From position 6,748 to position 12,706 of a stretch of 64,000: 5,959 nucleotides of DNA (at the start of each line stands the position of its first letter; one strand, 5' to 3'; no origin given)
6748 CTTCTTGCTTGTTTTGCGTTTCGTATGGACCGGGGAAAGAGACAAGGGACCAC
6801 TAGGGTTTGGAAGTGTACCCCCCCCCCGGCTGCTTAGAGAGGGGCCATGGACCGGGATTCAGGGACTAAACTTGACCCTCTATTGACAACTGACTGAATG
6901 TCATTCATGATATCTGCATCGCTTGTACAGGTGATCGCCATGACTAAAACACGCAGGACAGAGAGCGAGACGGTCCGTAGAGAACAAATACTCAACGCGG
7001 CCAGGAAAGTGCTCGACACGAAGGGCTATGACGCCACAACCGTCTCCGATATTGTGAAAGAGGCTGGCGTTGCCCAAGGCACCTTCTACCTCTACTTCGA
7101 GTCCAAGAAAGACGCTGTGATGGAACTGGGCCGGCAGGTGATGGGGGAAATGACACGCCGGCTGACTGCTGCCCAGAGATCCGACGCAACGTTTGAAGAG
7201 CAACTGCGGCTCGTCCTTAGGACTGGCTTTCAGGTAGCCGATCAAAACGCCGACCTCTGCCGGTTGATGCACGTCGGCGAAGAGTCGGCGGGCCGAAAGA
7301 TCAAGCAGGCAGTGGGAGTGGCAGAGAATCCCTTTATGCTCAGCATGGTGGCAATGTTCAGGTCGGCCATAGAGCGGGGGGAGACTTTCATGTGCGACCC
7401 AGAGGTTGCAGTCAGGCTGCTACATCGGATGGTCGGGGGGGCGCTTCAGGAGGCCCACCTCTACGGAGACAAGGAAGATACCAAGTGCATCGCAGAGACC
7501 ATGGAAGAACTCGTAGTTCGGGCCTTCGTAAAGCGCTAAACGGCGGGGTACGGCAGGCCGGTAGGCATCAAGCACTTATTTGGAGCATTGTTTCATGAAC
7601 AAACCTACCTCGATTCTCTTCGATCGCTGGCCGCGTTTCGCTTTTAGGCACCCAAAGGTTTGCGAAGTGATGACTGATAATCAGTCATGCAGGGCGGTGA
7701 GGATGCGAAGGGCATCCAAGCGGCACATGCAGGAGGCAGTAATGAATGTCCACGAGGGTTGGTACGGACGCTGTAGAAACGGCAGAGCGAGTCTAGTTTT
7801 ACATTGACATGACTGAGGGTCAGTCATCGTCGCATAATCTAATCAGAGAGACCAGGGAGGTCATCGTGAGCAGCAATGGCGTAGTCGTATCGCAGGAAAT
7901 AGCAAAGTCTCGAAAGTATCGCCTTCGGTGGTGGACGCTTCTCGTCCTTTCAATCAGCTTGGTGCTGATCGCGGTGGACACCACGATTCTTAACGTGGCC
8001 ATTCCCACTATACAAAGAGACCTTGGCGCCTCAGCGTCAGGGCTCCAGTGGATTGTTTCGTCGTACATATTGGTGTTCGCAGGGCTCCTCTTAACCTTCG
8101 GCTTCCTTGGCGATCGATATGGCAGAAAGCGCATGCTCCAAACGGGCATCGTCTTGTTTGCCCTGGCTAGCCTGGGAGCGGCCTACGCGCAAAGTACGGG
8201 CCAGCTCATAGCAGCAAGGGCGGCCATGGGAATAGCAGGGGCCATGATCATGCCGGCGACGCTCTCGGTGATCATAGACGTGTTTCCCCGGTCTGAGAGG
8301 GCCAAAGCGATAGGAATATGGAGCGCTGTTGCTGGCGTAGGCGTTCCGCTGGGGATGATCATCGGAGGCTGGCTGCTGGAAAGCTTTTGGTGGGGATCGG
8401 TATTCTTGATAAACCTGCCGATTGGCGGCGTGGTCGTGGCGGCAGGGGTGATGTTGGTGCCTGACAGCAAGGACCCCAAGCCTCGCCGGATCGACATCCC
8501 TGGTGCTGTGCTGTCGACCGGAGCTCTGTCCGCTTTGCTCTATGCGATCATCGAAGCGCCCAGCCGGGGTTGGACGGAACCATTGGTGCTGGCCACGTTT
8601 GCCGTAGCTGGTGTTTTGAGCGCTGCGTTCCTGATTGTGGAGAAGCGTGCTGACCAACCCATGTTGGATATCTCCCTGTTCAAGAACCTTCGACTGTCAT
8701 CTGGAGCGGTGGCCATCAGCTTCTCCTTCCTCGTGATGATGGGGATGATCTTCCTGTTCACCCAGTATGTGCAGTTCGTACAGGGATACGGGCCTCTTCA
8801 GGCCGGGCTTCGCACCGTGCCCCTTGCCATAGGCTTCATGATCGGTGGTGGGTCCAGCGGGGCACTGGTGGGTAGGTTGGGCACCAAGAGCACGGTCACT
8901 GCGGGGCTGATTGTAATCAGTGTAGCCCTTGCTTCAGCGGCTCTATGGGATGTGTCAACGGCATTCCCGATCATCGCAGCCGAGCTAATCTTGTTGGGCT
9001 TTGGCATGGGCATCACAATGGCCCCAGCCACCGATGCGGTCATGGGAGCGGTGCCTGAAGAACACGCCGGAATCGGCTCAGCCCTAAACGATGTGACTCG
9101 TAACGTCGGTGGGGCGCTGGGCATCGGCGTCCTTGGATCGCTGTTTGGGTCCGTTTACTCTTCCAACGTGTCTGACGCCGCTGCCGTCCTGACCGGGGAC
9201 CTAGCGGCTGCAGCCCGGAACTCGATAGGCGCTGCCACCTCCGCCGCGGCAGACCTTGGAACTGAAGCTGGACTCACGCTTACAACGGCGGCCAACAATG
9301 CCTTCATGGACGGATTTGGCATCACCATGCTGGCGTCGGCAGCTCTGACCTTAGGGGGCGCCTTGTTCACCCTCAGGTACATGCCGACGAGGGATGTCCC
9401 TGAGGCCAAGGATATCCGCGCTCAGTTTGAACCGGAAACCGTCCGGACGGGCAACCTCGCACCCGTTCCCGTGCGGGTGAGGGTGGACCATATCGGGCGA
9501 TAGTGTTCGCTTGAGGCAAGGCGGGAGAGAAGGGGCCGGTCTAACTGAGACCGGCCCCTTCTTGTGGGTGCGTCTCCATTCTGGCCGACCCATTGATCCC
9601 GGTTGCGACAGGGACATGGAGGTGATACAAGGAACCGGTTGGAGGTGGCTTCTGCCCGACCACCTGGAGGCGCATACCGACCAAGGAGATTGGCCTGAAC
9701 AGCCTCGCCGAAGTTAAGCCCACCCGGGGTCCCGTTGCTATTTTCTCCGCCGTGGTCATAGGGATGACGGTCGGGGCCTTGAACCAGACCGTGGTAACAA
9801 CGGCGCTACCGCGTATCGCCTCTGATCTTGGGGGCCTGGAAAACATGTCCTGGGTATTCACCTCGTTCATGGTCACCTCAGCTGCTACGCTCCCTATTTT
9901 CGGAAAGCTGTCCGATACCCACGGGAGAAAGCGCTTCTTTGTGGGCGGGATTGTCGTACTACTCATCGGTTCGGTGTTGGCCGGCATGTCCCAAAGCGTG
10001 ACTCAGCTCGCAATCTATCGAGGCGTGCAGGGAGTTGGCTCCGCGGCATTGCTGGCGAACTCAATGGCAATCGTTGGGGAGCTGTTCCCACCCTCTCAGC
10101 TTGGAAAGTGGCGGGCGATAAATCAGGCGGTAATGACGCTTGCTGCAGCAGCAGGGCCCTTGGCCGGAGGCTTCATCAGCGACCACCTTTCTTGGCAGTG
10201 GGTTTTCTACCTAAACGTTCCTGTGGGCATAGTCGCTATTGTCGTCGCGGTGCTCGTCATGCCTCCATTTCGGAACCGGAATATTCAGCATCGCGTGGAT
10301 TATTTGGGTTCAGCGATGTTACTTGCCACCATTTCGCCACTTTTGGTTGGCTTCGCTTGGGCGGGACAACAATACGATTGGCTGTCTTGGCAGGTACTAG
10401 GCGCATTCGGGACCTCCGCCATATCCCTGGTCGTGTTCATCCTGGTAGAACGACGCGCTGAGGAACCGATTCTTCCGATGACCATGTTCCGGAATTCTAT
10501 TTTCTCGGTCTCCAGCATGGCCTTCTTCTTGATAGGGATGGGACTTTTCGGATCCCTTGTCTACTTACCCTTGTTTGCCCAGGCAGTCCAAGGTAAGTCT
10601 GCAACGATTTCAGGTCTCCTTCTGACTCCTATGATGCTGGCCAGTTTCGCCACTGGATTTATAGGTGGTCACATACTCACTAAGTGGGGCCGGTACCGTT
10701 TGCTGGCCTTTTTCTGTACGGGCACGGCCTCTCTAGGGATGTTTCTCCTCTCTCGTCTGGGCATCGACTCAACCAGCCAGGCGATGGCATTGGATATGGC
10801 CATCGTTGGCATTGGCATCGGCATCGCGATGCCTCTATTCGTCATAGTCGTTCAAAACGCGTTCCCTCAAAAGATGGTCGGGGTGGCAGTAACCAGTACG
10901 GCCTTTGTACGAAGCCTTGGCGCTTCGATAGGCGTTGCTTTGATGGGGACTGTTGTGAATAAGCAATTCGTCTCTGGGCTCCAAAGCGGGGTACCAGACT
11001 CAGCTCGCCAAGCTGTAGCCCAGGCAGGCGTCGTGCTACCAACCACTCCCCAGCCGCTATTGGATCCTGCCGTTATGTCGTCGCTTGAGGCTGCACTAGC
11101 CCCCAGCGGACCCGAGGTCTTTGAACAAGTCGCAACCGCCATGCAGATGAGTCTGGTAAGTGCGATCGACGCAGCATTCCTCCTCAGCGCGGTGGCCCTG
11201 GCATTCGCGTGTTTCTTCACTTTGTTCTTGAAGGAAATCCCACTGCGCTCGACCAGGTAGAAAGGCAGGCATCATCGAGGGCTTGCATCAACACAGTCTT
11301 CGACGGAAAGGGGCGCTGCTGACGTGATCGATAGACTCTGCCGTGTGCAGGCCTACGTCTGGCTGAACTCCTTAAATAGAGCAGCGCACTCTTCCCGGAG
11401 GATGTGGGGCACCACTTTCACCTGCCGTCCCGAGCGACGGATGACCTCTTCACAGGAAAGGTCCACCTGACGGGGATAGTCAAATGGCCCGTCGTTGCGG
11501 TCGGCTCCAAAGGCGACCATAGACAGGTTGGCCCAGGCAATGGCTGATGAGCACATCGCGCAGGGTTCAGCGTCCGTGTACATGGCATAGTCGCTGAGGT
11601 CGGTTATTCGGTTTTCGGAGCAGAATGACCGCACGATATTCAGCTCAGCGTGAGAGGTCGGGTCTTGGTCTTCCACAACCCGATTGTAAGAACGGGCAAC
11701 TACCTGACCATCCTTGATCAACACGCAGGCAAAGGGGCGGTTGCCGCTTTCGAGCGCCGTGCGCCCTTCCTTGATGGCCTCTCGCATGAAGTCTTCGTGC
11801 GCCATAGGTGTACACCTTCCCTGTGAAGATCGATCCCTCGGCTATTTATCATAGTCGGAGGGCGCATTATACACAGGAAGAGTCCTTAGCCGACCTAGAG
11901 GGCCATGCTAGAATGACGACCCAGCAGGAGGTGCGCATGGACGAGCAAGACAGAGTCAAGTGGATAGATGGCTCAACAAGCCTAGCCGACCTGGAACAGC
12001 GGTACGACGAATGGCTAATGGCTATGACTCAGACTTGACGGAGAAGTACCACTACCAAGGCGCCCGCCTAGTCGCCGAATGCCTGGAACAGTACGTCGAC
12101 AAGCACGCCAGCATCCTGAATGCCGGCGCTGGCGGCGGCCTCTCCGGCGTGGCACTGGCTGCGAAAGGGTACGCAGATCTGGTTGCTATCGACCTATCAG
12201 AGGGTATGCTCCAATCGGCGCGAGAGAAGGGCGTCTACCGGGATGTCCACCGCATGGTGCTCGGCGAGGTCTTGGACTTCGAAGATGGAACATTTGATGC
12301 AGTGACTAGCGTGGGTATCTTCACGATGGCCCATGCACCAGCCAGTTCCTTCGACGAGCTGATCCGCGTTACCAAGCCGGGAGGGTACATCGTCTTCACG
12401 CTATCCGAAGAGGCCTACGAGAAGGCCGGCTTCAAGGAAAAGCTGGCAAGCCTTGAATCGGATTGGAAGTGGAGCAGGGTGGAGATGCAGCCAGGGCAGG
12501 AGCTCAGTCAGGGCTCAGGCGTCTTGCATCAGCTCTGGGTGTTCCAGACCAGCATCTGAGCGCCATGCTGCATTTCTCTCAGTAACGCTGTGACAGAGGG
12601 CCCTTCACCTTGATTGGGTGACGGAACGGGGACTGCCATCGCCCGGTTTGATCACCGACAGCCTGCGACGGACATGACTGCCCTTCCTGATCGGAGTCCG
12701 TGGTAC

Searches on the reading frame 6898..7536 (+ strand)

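Call 54: search_protein_families(library=pfam, proteins=[window:6898-7536:+], max_evalue=0.00001)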
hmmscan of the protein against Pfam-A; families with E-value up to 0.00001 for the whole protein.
window:6898-7536:+ (213 aa): 1 family
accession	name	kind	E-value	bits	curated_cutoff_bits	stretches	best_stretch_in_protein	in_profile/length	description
PF00440.29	TetR_N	-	4.1e-17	62.1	24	1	31-72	1-42/47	Bacterial regulatory proteins, tetR family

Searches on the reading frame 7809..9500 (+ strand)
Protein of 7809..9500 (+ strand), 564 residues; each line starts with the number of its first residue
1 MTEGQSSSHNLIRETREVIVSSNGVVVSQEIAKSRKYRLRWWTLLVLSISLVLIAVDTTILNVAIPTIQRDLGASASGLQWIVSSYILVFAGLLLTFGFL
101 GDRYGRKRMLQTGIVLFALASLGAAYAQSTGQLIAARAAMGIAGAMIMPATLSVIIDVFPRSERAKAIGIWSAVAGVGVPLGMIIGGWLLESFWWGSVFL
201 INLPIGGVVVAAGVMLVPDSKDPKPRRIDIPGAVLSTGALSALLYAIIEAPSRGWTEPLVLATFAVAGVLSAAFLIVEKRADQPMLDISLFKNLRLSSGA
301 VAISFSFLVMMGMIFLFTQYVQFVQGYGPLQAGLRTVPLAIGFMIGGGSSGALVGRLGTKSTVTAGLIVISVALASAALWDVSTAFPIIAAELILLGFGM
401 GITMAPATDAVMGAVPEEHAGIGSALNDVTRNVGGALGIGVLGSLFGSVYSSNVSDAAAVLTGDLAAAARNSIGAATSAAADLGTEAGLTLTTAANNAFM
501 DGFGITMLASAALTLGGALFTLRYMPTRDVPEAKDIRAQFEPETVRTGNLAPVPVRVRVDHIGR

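Call 54: search_protein_families(library=pfam, proteins=[window:7809-9500:+], max_evalue=0.00001)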
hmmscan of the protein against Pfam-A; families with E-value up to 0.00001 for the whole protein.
window:7809-9500:+ (564 aa): 3 families
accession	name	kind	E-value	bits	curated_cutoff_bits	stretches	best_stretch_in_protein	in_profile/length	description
PF07690.21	MFS_1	-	7.2e-61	206.4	33.4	1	47-438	1-346/347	Major Facilitator Superfamily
PF00083.30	Sugar_tr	-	1.2e-08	34.8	22.3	1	73-221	42-195/452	Sugar (and other) transporter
PF03137.26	OATP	-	3.7e-06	26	25.8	0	43-125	2-84/545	Organic Anion Transporter Polypeptide (OATP) family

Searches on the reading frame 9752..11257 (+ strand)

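Call 54: search_protein_families(library=pfam, proteins=[window:9752-11257:+], max_evalue=0.00001)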
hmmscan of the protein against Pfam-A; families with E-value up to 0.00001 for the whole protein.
window:9752-11257:+ (502 aa): 3 families
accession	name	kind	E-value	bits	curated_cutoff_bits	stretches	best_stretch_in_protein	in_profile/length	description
PF07690.21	MFS_1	-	6.3e-53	180.3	33.4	1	2-394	2-346/347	Major Facilitator Superfamily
PF06609.19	TRI12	-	5.6e-18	65.1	23.2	1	15-470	63-530/599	Fungal trichothecene efflux pump (TRI12)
PF00083.30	Sugar_tr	-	3.6e-09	36.4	22.3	1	31-168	47-190/452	Sugar (and other) transporter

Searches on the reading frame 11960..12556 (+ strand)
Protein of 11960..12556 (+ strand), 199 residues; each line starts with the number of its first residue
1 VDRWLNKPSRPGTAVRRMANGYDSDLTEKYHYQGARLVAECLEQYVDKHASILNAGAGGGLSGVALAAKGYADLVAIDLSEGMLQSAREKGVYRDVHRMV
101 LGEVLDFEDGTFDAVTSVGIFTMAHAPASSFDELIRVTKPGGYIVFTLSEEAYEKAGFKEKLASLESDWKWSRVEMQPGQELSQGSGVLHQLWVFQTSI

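Call 54: search_protein_families(library=pfam, proteins=[window:11960-12556:+], max_evalue=0.00001)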
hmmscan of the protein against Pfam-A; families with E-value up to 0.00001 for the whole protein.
window:11960-12556:+ (199 aa): 6 families
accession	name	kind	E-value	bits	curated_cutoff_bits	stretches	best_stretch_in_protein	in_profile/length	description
PF08241.18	Methyltransf_11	-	8.4e-18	65.3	21.2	1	53-146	1-95/95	Methyltransferase domain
PF13649.12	Methyltransf_25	-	3.2e-14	53.8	27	1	52-142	1-97/97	Methyltransferase domain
PF13847.12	Methyltransf_31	-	3e-10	40.4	27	1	47-150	2-113/145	Methyltransferase domain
PF13489.12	Methyltransf_23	-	5.6e-09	36.4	27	1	30-161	5-124/164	Methyltransferase domain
PF08242.18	Methyltransf_12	-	8.4e-08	33.3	30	1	53-144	1-98/98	Methyltransferase domain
PF01209.24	Ubie_methyltran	-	1.3e-06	28.4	20.1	1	54-145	53-150/233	ubiE/COQ5 methyltransferase family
